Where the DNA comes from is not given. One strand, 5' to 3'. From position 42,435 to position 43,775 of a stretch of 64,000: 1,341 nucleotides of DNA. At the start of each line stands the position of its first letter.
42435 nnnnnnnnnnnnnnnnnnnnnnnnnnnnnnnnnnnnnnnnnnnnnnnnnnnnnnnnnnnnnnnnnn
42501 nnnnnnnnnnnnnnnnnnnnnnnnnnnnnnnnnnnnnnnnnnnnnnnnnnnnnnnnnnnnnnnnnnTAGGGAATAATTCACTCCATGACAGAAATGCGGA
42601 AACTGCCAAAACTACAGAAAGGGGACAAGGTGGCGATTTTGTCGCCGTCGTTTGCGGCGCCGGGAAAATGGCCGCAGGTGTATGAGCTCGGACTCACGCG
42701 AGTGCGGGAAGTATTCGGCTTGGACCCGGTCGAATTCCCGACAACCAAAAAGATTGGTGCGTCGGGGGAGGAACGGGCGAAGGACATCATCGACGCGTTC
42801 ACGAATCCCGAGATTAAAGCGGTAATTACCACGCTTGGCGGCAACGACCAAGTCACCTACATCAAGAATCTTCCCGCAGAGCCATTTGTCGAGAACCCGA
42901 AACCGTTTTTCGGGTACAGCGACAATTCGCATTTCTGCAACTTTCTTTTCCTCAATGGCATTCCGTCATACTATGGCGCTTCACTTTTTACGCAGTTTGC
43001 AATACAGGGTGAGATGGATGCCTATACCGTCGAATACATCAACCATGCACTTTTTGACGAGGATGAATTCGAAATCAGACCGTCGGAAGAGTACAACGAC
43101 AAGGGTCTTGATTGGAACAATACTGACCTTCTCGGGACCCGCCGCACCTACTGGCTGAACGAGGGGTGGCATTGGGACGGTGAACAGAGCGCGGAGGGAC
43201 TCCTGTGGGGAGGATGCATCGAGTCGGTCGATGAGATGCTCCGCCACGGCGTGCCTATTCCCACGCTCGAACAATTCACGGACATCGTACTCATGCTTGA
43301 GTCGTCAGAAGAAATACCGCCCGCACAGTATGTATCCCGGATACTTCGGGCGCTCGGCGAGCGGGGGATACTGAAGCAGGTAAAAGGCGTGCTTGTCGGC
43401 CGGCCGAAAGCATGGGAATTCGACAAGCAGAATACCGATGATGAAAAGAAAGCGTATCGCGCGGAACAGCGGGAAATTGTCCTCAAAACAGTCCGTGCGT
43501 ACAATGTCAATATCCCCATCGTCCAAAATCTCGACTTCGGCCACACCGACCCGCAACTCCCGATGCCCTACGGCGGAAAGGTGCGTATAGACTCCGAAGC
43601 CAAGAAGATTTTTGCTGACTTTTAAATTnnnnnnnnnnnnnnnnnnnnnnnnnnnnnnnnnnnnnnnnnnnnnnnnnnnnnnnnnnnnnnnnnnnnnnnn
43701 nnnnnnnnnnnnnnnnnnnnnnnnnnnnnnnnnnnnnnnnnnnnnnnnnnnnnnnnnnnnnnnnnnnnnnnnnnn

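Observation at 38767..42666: Two gene cassettes between dgkA and ldcA, each bounded by copies of the dgkA 3' end and the ldcA 5' end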

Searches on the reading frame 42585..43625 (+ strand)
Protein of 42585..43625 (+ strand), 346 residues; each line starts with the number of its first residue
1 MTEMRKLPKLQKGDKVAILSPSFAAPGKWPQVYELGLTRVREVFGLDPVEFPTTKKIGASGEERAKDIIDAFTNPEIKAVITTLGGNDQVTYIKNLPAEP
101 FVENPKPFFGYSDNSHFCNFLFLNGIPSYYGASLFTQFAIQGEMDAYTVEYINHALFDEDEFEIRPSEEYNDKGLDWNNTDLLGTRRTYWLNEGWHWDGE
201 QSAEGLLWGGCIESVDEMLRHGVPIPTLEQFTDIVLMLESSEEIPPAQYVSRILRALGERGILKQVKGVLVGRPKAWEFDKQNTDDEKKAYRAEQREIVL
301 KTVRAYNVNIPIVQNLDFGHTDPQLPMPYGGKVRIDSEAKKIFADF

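Call 7: search_protein_families(library=pfam, proteins=[window:42585-43625:+], max_evalue=0.01)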
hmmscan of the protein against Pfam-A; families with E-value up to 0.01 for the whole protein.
window:42585-43625:+ (346 aa): 2 families
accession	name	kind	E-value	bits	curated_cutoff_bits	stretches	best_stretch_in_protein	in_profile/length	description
PF17676.7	Peptidase_S66C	-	1.2e-23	84.4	23.7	1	204-335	1-120/120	LD-carboxypeptidase C-terminal domain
PF02016.21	Peptidase_S66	-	1.8e-19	70.5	25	1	16-131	1-121/121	LD-carboxypeptidase N-terminal domain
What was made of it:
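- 42585..43625 (+): ldcA (LD-carboxypeptidase, 346 aa; alternative start at 42594), intact. Pfam PF02016 plus PF17676 (call 7).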

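Call 9: find_related_loci(query=window:42585-43625:+, collection=genome_contigs, flank=10000)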
Query window:42585-43625:+ (346 aa) in genome_contigs; peptide patterns used: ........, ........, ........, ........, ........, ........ (x = any residue, [..] = any of these).
599 stretches matched a pattern (row limit reached: there are more); 539 encode a relative of the query (tblastn E <= 1e-3); the best 80 are kept; 80 distinct loci.
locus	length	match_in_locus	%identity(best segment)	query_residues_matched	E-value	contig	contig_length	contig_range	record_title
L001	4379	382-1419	74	1-346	0e+0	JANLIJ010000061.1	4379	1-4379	MAG: Candidatus Kaiserbacteria bacterium isolate S40-12 k99_362709, whole genome shotgun sequence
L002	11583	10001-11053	70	4-346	3e-171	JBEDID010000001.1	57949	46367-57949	MAG: Candidatus Parcubacteria bacterium isolate NASQAN2015_010_A_bin.14 scaffold_000004, whole genome shotgun sequence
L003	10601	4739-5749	69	6-342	5e-164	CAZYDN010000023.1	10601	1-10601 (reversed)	MAG TPA_asm: uncultured Candidatus Saccharibacteria bacterium isolate SRP286056_co3_277 genome assembly, contig: NODE_74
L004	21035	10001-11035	65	2-346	9e-163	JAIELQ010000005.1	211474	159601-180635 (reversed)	MAG: Patescibacteria group bacterium isolate co.spades.CONCOCT.1kb_083 c_000000000007, whole genome shotgun sequence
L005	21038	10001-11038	65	1-346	4e-162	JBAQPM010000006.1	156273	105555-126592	MAG: Minisyncoccia bacterium isolate MFD12001_ilm_asm_bin22 k127_2586, whole genome shotgun sequence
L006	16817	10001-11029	66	4-346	4e-162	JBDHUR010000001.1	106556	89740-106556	MAG: Candidatus Paceibacteria bacterium isolate AS-MESO-3CA.210 NODE_690_length_106556_cov_6.962086, whole genome shotgu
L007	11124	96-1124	65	4-346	2e-161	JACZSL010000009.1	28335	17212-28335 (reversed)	MAG: Patescibacteria group bacterium isolate B111T1L10 B111T1L10_NODE2038, whole genome shotgun sequence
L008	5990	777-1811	65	2-346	3e-162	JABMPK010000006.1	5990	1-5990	MAG: Candidatus Uhrbacteria bacterium isolate bin.195 k141_367993, whole genome shotgun sequence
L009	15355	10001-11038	67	1-346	1e-160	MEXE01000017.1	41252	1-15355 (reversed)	MAG: Candidatus Amesbacteria bacterium RBG_19FT_COMBO_48_16 rbg_19ft_combo_scaffold_239, whole genome shotgun sequence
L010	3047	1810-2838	65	4-346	1e-168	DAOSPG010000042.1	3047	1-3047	MAG TPA_asm: bacterium isolate AMR_MDS_2325 NODE_32202_length_3047_cov_20.971257, whole genome shotgun sequence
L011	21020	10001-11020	66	7-346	1e-159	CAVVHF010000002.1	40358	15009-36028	MAG: uncultured bacterium isolate MFD01112.bin.1.8 genome assembly, contig: contig_10736, whole genome shotgun sequence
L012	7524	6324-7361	65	1-346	1e-159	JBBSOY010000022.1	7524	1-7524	MAG: Candidatus Paceibacteria bacterium isolate LS6_sbin.42 LS6_sbin.42_K_1115385_L_7524_cov_8.0000, whole genome shotgu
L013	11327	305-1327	67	6-346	1e-159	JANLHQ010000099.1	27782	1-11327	MAG: Candidatus Azambacteria bacterium isolate P6-21 k99_94053, whole genome shotgun sequence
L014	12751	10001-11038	65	1-346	1e-159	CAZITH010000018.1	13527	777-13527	MAG TPA_asm: uncultured Gammaproteobacteria bacterium isolate SRP135725_co1_94 genome assembly, contig: NODE_6177_length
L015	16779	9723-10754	67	3-346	3e-159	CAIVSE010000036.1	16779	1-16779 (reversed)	Candidatus Doudnabacteria bacterium isolate MJ-time_bin-3275 genome assembly, contig: bin-3275:36/93, whole genome shotg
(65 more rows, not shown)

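Call 10: find_encoding_contigs(protein=window:42585-43625:+, flank=10000, max_places=10)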
Protein window:42585-43625:+ (346 aa): 2 contigs read that carry it; 2 places shown.
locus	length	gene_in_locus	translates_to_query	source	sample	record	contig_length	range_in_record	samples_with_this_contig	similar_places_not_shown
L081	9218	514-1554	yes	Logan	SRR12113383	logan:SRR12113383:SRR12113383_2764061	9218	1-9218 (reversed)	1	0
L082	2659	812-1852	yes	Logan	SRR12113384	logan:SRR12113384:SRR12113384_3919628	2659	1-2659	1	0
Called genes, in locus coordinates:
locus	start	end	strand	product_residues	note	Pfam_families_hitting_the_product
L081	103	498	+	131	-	PF00856:SET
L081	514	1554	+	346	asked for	PF02016:Peptidase_S66, PF17676:Peptidase_S66C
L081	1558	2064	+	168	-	PF06185:YecM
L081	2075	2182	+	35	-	-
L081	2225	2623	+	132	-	PF00300:His_Phos_1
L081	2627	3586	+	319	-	PF10343:Q_salvage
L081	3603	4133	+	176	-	PF08433:KTI12, PF13671:AAA_33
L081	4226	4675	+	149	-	PF00293:NUDIX, PF14815:NUDIX_4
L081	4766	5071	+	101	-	PF03819:MazG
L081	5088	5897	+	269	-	PF00565:SNase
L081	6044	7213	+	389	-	PF13433:Peripla_BP_5, PF13458:Peripla_BP_6, PF01094:ANF_receptor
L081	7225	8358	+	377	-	PF13433:Peripla_BP_5 (weak), PF13458:Peripla_BP_6, PF01094:ANF_receptor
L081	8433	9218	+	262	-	?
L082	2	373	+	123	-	?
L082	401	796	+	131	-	PF00856:SET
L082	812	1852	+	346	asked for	PF02016:Peptidase_S66, PF17676:Peptidase_S66C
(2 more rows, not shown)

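Call 18: find_homologous_proteins(query=window:42585-43625:+, max_evalue=1e-60)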
Query window:42585-43625:+ (346 aa): 2537 proteins with E <= 1e-60 among 4405 candidates; the best 120 are listed.
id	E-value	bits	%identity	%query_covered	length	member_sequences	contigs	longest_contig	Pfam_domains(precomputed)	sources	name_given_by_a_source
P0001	3.1e-237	804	100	100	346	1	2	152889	PF17676.8,PF02016.22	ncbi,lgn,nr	ncbi:LD-carboxypeptidase [Candidatus Kaiserbacteria bacterium]|nr:LD-carboxypeptidase [Candidatus Ka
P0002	6.8e-200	681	83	99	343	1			PF17676.8,PF02016.22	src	-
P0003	4.2e-199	679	84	99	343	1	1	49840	PF17676.8,PF02016.22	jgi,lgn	jgi:muramoyltetrapeptide carboxypeptidase LdcA involved in peptidoglycan recycling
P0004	2.4e-198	676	83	100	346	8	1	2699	PF17676.8,PF02016.22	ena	-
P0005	4.7e-183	626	78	99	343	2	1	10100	PF17676.8,PF02016.22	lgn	-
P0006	5.4e-182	623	74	100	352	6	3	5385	PF17676.8,PF02016.22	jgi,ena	-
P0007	1.8e-180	618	75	100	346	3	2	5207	PF17676.8,PF02016.22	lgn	-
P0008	1.1e-179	615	76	99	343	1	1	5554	PF17676.8,PF02016.22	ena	-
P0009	8.4e-179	612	75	99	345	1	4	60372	PF17676.8,PF02016.22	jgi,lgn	jgi:muramoyltetrapeptide carboxypeptidase LdcA involved in peptidoglycan recycling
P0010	1.6e-178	611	75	100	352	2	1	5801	PF17676.8,PF02016.22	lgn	-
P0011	1.8e-178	611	75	99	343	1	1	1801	PF17676.8,PF02016.22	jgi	jgi:muramoyltetrapeptide carboxypeptidase LdcA involved in peptidoglycan recycling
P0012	3.1e-178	610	75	99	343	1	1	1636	PF17676.8,PF02016.22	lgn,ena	-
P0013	2.4e-177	607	74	99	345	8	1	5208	PF17676.8,PF02016.22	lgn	-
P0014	9.4e-177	605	75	99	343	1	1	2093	PF17676.8,PF02016.22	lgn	-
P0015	1.5e-176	605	75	99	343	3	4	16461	PF17676.8,PF02016.22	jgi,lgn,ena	-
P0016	2.9e-176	604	73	99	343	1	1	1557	PF17676.8,PF02016.22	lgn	-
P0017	3.0e-176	604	75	99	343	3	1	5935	PF17676.8,PF02016.22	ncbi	-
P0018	3.5e-175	600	73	97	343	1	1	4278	PF17676.8,PF02016.22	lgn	-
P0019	9.1e-175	599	72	99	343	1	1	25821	PF17676.8,PF02016.22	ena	-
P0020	2.0e-174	598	73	99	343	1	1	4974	PF17676.8,PF02016.22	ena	-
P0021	2.5e-174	597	71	99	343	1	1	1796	PF17676.8,PF02016.22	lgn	-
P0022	3.1e-174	597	74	99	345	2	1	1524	PF17676.8,PF02016.22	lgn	-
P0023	6.5e-174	596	73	100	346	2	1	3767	PF17676.8,PF02016.22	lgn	-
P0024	8.0e-174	596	71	99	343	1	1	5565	PF17676.8,PF02016.22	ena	-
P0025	4.3e-173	593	72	97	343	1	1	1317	PF17676.8,PF02016.22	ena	-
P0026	1.2e-172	592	72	99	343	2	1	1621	PF17676.8,PF02016.22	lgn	-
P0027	1.5e-172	592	73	99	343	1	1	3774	PF17676.8,PF02016.22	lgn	-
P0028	1.7e-172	591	71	100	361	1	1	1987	PF17676.8,PF02016.22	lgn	-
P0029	4.3e-172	590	71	99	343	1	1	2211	PF17676.8,PF02016.22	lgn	-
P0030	6.7e-172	589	72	99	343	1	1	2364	PF17676.8,PF02016.22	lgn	-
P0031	7.7e-172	589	72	97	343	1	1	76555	PF17676.8,PF02016.22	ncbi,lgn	-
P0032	8.7e-172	589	72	99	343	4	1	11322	PF17676.8,PF02016.22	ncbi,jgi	-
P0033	2.7e-171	587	72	99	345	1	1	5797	PF17676.8,PF02016.22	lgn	-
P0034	1.3e-170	585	71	99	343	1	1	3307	PF17676.8,PF02016.22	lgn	-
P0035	1.8e-170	585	74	97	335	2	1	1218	PF17676.8,PF02016.22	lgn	-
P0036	1.9e-170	585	73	99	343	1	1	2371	PF17676.8,PF02016.22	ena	-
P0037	2.0e-170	585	72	99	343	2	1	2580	PF17676.8,PF02016.22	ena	-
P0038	2.5e-170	584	70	99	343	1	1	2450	PF17676.8,PF02016.22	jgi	-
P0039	2.9e-170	584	71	99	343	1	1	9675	PF17676.8,PF02016.22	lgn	-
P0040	3.2e-170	584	72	99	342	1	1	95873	PF17676.8,PF02016.22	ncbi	-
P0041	4.6e-170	583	70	99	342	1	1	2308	PF17676.8,PF02016.22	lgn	-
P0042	6.9e-170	583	71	99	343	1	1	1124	PF17676.8,PF02016.22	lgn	-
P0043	1.2e-169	582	70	99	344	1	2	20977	PF17676.8,PF02016.22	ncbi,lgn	-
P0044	1.3e-169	582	72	99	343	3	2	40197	PF17676.8,PF02016.22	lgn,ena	-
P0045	1.5e-169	582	70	99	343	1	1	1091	PF17676.8,PF02016.22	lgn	-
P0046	1.7e-169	582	71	99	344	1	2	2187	PF17676.8,PF02016.22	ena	-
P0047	2.2e-169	581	72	99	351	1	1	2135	PF17676.8,PF02016.22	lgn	-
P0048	2.2e-169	581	71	99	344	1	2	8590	PF17676.8,PF02016.22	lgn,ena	-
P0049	3.4e-169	581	70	99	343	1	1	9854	PF17676.8,PF02016.22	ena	-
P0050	4.0e-169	580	71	99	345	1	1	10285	PF17676.8,PF02016.22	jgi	jgi:muramoyltetrapeptide carboxypeptidase LdcA involved in peptidoglycan recycling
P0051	4.5e-169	580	70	100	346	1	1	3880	PF17676.8,PF02016.22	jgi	-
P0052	5.8e-169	580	72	96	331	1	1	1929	PF17676.8,PF02016.22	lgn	-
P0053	5.9e-169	580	71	99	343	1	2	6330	PF17676.8,PF02016.22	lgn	-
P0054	6.8e-169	580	71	99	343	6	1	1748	PF17676.8,PF02016.22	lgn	-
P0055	1.0e-168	579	70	99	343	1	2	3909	PF17676.8,PF02016.22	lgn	-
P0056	1.2e-168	579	71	99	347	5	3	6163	PF17676.8,PF02016.22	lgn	-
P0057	1.3e-168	579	71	96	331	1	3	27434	PF17676.8,PF02016.22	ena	-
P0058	3.1e-168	577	72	99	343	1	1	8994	PF17676.8,PF02016.22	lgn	-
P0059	6.4e-168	576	71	99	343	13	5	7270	PF17676.8,PF02016.22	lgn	-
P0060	8.3e-168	576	70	99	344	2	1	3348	PF17676.8,PF02016.22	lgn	-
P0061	1.1e-167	576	72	99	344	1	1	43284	PF17676.8,PF02016.22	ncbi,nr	ncbi:LD-carboxypeptidase [Patescibacteria group bacterium]|nr:LD-carboxypeptidase [Patescibacteria g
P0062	1.8e-167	575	71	99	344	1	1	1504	PF17676.8,PF02016.22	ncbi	-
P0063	2.6e-167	574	71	99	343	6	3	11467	PF17676.8,PF02016.22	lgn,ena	-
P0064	2.9e-167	574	71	99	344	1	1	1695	PF17676.8,PF02016.22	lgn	-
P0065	3.2e-167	574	70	99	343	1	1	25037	PF17676.8,PF02016.22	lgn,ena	-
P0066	5.6e-167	573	70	99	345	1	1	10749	PF17676.8,PF02016.22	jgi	-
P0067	5.8e-167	573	69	99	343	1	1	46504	PF17676.8,PF02016.22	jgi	jgi:muramoyltetrapeptide carboxypeptidase LdcA involved in peptidoglycan recycling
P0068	6.9e-167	573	71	99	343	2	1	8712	PF17676.8,PF02016.22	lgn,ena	-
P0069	7.6e-167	573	69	99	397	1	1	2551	PF17676.8,PF02016.22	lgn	-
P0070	8.0e-167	573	72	99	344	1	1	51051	PF17676.8,PF02016.22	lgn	-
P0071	1.3e-166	572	72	99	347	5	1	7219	PF17676.8,PF02016.22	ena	-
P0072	1.3e-166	572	71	99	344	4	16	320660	PF17676.8,PF02016.22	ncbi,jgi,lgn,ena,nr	ncbi:TPA: LD-carboxypeptidase [Patescibacteria group bacterium]|nr:MAG: Peptidase U61 LD-carboxypept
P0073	1.4e-166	572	71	99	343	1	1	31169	PF17676.8,PF02016.22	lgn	-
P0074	1.5e-166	572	71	99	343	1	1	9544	PF17676.8,PF02016.22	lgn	-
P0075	1.6e-166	572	70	99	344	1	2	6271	PF17676.8,PF02016.22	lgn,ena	-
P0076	1.9e-166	571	72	99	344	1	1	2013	PF17676.8,PF02016.22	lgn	-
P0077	1.9e-166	571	73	97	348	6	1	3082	PF17676.8,PF02016.22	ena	-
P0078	2.3e-166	571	72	99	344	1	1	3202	PF17676.8,PF02016.22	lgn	-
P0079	3.1e-166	571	70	99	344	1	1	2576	PF17676.8,PF02016.22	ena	-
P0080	3.4e-166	571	71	99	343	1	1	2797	PF17676.8,PF02016.22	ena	-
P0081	4.8e-166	570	70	99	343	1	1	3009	PF17676.8,PF02016.22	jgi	jgi:muramoyltetrapeptide carboxypeptidase LdcA involved in peptidoglycan recycling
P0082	5.0e-166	570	70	99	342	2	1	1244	PF17676.8,PF02016.22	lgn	-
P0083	5.2e-166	570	70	99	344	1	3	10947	PF17676.8,PF02016.22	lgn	-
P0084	5.4e-166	570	73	100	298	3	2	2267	PF17676.8,PF02016.22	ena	-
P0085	6.1e-166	570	70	99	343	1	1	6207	PF17676.8,PF02016.22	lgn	-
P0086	9.8e-166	569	73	99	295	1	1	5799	PF17676.8,PF02016.22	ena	-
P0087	1.1e-165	569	70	99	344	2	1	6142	PF17676.8,PF02016.22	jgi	jgi:muramoyltetrapeptide carboxypeptidase LdcA involved in peptidoglycan recycling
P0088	1.3e-165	569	69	99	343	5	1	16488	PF17676.8,PF02016.22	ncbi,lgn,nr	ncbi:MAG: LD-carboxypeptidase [bacterium]|nr:LD-carboxypeptidase [bacterium]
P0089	1.3e-165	569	70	99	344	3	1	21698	PF17676.8,PF02016.22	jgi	jgi:muramoyltetrapeptide carboxypeptidase LdcA involved in peptidoglycan recycling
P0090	1.4e-165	569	70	99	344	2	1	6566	PF17676.8,PF02016.22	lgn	-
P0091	1.7e-165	568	68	99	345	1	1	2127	PF17676.8,PF02016.22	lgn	-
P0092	1.9e-165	568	69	99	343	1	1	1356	PF17676.8,PF02016.22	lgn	-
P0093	2.8e-165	568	69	99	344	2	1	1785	PF17676.8,PF02016.22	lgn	-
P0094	3.0e-165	568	70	99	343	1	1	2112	PF17676.8,PF02016.22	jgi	jgi:muramoyltetrapeptide carboxypeptidase LdcA involved in peptidoglycan recycling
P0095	3.0e-165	568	71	97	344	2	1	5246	PF17676.8,PF02016.22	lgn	-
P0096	3.5e-165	567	70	99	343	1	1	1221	PF17676.8,PF02016.22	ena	-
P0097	3.7e-165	567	70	99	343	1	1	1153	PF17676.8,PF02016.22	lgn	-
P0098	4.3e-165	567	68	99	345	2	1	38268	PF17676.8,PF02016.22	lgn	-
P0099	6.1e-165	567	70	99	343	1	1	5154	PF17676.8,PF02016.22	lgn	-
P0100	6.4e-165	566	70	99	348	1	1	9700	PF17676.8,PF02016.22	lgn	-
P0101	8.4e-165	566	69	99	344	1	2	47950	PF17676.8,PF02016.22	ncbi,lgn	-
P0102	8.7e-165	566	69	99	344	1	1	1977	PF17676.8,PF02016.22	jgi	jgi:muramoyltetrapeptide carboxypeptidase LdcA involved in peptidoglycan recycling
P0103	8.7e-165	566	68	100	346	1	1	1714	PF17676.8,PF02016.22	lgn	-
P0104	9.7e-165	566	69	99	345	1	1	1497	PF17676.8,PF02016.22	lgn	-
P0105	9.7e-165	566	68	99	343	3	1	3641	PF17676.8,PF02016.22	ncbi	-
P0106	1.1e-164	566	69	99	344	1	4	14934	PF17676.8,PF02016.22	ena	-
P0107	1.2e-164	566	70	99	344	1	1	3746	PF17676.8,PF02016.22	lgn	-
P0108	1.2e-164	566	70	99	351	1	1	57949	PF17676.8,PF02016.22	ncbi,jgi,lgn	ncbi:MAG: hypothetical protein RLZZ230_53 [Candidatus Parcubacteria bacterium]|jgi:muramoyltetrapept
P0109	1.3e-164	565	69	99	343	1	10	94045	PF17676.8,PF02016.22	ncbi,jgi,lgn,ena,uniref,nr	ncbi:MAG: Peptidase U61 LD-carboxypeptidase A [Candidatus Roizmanbacteria bacterium GW2011_GWB1_40_7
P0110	1.3e-164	565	70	99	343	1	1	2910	PF17676.8,PF02016.22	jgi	jgi:muramoyltetrapeptide carboxypeptidase LdcA involved in peptidoglycan recycling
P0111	1.3e-164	565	69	99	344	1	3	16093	PF17676.8,PF02016.22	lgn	-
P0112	1.3e-164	565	71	99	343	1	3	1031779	PF17676.8,PF02016.22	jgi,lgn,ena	-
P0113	1.4e-164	565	69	99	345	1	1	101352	PF17676.8,PF02016.22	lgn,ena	-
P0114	1.5e-164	565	69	100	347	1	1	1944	PF17676.8,PF02016.22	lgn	-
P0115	1.7e-164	565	70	99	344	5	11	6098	PF17676.8,PF02016.22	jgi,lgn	jgi:muramoyltetrapeptide carboxypeptidase LdcA involved in peptidoglycan recycling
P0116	1.9e-164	565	70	98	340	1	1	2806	PF17676.8,PF02016.22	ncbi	-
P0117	1.9e-164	565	69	99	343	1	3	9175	PF17676.8,PF02016.22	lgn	-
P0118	2.0e-164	565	71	98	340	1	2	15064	PF17676.8,PF02016.22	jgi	jgi:muramoyltetrapeptide carboxypeptidase LdcA involved in peptidoglycan recycling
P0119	2.0e-164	565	70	99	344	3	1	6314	PF17676.8,PF02016.22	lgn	-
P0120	2.6e-164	564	68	100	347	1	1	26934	PF17676.8,PF02016.22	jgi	jgi:muramoyltetrapeptide carboxypeptidase LdcA involved in peptidoglycan recycling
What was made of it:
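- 42585..43625 (+): Homologues reach 83-84% identity (call 18).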

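Call 20: find_encoding_contigs(protein=P0003, flank=10000, max_places=6)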
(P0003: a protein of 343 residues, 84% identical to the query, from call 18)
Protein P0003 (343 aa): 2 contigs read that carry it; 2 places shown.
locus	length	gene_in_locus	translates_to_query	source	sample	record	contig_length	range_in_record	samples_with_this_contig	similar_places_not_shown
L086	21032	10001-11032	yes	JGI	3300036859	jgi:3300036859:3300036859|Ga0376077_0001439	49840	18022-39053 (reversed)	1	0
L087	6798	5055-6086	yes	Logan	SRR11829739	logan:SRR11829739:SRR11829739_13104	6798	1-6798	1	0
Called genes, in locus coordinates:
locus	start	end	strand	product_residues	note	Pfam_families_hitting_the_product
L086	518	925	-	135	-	PF00072:Response_reg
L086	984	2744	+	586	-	PF02592:Vut_1, PF00989:PAS, PF08448:PAS_4, PF13188:PAS_8 (faint), PF13426:PAS_9, PF00512:HisKA, PF02518:HATPase_c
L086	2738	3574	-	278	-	PF01066:CDP-OH_P_transf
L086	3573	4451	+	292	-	PF03462:PCRF, PF00472:RF-1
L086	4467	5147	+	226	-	PF02463:SMC_N (weak), PF00005:ABC_tran, PF13304:AAA_21 (faint)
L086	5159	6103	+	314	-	PF18075:FtsX_ECD, PF02687:FtsX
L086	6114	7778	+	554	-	PF06418:CTP_synth_N, PF00117:GATase, PF07722:Peptidase_C26 (weak)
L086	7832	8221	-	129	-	-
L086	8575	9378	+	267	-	PF07486:Hydrolase_2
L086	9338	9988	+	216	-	-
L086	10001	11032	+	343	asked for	PF02016:Peptidase_S66, PF17676:Peptidase_S66C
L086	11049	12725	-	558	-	PF05228:CHASE4, PF00512:HisKA, PF02518:HATPase_c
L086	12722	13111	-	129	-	PF00072:Response_reg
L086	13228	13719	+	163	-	PF00856:SET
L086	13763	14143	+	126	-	-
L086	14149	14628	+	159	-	PF01243:PNPOx_N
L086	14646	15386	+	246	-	PF04402:SIMPL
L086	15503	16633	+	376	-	PF00586:AIRS, PF02769:AIRS_C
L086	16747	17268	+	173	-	-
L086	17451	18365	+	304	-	PF02729:OTCace_N, PF00185:OTCace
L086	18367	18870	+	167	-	PF09335:VTT_dom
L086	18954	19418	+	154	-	-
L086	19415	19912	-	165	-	PF01569:PAP2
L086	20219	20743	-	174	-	-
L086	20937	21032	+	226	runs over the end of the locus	-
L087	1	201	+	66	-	?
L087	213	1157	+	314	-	PF18075:FtsX_ECD, PF02687:FtsX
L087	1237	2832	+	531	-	PF06418:CTP_synth_N, PF00117:GATase, PF07722:Peptidase_C26 (weak)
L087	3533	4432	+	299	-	PF07486:Hydrolase_2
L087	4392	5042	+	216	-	-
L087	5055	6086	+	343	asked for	PF02016:Peptidase_S66, PF17676:Peptidase_S66C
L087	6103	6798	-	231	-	?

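Call 63: find_encoding_contigs(protein=P0004, flank=10000, max_places=6)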
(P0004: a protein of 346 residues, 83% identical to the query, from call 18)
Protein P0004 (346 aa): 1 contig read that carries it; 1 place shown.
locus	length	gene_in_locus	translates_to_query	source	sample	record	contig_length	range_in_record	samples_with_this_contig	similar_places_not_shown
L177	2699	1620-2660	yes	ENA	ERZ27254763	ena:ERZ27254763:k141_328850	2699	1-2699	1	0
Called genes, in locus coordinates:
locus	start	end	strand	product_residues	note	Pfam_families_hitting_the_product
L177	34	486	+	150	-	-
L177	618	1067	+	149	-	-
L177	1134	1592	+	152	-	-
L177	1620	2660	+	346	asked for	PF02016:Peptidase_S66, PF17676:Peptidase_S66C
